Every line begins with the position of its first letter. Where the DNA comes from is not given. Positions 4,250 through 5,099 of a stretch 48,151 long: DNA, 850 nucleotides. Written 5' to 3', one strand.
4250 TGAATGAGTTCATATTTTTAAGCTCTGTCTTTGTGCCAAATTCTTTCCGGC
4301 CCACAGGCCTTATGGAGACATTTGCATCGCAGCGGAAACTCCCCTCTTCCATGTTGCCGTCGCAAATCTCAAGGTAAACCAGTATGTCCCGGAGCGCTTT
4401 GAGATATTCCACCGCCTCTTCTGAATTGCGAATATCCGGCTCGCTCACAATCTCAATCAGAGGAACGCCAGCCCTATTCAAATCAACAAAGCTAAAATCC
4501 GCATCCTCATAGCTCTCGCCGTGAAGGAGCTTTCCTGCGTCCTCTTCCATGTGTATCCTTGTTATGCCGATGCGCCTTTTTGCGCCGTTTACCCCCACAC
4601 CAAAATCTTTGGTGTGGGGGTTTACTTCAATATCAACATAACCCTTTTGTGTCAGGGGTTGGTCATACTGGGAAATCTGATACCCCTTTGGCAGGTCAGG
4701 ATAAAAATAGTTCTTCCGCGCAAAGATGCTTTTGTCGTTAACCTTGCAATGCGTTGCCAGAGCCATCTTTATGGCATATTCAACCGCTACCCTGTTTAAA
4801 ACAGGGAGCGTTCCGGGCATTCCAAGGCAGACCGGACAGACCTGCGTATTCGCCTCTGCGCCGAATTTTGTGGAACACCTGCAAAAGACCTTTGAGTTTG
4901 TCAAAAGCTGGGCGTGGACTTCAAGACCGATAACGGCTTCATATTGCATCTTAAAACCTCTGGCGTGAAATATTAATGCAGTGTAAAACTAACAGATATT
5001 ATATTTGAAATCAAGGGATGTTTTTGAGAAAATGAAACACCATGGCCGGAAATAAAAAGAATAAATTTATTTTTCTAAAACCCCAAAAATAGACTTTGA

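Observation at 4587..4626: Palindromic element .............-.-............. inserted in frame in gatB (family P1, five loci in the window)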

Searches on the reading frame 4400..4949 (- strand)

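Call 48: search_solved_structures(query=window:4400-4949:-, show_alignments=2, max_evalue=1e-10)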
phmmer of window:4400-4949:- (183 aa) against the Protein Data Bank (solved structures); distinct sequences matched with E-value up to 1e-10: 6.
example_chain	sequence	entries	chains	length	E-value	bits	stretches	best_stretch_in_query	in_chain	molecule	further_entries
3h0l_B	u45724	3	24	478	3.7e-63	215.5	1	2-180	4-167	Aspartyl/glutamyl-tRNA(Asn/Gln) amidotransferase subunit B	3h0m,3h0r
4wj3_B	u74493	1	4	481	1.1e-55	191.1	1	1-182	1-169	Aspartyl/glutamyl-tRNA(Asn/Gln) amidotransferase subunit B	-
3al0_B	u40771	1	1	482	2.2e-53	183.7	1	1-179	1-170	Aspartyl/glutamyl-tRNA(Asn/Gln) amidotransferase subunit B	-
3kfu_F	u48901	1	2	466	5.4e-52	179.1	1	3-180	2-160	Aspartyl/glutamyl-tRNA(Asn/Gln) amidotransferase subunit B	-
2df4_B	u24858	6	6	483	2.9e-51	176.8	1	1-183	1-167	Aspartyl/glutamyl-tRNA(Asn/Gln) amidotransferase subunit B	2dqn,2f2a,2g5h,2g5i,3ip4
4n0h_B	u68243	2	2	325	1.2e-29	106.4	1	3-177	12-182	Glutamyl-tRNA(Gln) amidotransferase subunit B, mitochondrial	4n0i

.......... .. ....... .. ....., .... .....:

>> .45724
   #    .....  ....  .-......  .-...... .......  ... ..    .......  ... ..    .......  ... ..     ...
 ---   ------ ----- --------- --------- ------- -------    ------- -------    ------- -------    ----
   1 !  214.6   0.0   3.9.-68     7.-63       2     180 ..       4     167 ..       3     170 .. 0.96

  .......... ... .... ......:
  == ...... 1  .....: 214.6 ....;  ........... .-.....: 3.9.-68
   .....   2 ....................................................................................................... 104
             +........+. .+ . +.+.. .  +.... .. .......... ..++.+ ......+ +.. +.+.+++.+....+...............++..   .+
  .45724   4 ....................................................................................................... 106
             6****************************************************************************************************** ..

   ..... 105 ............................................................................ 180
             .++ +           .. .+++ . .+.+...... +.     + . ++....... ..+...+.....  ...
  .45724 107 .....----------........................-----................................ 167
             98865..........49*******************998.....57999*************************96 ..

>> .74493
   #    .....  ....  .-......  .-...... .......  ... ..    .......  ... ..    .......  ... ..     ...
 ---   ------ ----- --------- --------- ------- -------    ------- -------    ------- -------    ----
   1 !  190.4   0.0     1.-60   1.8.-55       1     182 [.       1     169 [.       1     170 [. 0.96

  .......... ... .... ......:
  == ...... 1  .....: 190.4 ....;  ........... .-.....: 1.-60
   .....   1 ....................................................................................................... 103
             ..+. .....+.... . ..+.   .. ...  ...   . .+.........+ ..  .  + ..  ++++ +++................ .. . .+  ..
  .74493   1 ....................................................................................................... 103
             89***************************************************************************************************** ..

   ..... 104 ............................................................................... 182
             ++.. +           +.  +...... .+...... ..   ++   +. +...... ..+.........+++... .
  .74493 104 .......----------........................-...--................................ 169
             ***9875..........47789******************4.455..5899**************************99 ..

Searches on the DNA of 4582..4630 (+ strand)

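Call 97: search_dna_similar(query=window:4582-4630:+, collection=plasmids, mode=distant, max_evalue=1, max_rows=15)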
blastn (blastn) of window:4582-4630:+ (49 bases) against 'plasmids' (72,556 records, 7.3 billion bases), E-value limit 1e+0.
No match.

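Call 98: search_dna_similar(query=window:4582-4630:+, collection=phages, mode=distant, max_evalue=1, max_rows=15)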
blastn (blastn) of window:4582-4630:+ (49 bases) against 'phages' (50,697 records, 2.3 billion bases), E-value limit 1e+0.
No match.
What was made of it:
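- Tried and rejected: PLSDB plasmids and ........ phages: no match (calls 97, 98).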
